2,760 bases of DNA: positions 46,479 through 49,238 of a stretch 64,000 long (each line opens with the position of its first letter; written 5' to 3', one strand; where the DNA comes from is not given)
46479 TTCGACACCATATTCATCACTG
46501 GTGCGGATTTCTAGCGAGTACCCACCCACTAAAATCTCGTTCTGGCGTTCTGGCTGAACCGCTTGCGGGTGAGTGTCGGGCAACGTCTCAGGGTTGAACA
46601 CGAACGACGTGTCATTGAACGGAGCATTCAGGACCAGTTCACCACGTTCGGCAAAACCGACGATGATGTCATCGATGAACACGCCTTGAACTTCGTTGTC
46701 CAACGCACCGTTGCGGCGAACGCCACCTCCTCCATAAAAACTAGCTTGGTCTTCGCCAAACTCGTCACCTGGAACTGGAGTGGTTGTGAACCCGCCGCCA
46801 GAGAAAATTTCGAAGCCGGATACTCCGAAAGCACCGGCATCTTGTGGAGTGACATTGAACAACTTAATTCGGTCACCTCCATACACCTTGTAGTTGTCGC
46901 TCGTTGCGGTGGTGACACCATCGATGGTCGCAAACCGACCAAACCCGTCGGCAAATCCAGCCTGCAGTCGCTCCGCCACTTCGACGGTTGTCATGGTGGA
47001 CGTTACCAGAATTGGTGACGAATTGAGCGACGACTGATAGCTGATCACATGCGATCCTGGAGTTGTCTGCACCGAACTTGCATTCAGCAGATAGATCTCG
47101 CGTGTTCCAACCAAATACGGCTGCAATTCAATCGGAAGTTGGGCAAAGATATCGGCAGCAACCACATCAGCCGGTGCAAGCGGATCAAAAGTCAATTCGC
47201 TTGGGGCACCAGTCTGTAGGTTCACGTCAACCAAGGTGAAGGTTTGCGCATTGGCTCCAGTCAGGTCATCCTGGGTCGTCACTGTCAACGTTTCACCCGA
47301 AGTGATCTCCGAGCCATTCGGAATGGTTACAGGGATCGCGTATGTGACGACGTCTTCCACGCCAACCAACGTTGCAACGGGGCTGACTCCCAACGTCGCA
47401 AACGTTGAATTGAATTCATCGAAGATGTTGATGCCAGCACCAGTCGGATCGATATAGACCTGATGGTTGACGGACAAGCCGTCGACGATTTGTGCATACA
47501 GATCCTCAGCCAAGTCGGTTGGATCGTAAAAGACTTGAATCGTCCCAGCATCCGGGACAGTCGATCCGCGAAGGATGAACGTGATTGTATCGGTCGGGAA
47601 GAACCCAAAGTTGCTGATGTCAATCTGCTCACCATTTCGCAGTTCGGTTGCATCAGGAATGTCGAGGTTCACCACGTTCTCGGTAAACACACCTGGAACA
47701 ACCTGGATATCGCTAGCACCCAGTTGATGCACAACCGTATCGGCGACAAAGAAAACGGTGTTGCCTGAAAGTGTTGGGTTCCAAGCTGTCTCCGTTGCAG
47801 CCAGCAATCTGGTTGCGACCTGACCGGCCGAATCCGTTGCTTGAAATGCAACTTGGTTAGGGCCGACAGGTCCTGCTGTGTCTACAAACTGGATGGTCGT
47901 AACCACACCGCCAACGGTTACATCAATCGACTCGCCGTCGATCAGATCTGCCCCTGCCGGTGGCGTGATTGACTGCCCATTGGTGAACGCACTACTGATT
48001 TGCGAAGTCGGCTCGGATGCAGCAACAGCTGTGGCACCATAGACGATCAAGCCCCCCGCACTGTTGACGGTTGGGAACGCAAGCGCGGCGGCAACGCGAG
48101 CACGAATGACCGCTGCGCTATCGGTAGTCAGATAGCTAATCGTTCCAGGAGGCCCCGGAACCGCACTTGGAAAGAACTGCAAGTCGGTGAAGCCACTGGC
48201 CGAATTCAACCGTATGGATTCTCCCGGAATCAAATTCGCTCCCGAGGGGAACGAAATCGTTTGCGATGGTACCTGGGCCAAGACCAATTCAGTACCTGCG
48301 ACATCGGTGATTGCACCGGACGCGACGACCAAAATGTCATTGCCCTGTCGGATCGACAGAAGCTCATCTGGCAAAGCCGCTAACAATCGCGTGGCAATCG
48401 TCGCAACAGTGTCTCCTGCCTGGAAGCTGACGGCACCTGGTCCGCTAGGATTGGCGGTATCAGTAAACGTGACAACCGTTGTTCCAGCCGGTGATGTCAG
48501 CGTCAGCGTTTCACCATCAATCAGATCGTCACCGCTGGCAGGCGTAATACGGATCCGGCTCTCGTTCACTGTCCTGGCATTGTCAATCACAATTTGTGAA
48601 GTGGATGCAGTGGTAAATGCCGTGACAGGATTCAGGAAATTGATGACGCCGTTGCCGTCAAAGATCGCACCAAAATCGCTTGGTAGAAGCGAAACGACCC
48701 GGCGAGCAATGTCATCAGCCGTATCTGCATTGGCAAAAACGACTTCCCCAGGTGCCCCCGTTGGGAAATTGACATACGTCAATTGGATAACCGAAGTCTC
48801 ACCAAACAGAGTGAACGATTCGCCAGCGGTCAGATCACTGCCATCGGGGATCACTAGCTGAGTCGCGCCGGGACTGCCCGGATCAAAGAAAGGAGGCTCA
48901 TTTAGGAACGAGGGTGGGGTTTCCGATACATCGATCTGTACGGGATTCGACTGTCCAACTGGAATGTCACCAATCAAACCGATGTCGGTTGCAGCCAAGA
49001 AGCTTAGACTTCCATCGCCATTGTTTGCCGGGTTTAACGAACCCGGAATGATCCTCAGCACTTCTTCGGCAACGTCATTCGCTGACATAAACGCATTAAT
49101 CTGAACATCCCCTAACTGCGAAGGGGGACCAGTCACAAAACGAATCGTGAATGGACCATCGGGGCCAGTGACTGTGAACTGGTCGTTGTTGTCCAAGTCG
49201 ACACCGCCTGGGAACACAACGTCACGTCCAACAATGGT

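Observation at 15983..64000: Tandem array of at least three giant paralogous surface proteins built on one scaffold with swappable loop slots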

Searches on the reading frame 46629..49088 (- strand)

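Call 28: search_protein_families(library=pfam, proteins=[window:46785-48887:-], max_evalue=1)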
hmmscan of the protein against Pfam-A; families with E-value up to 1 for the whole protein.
window:46785-48887:- (701 aa): 1 family
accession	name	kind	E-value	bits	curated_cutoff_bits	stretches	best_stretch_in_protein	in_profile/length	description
PF08111.16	Pea-VEAacid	-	0.15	12.8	25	1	609-617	4-12/15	Pea-VEAacid family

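Call 69: search_protein_families(library=pfam, proteins=[window:46629-49088:-], max_evalue=0.05)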
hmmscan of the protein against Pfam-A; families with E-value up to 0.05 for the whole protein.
window:46629-49088:- (820 aa): 0 families
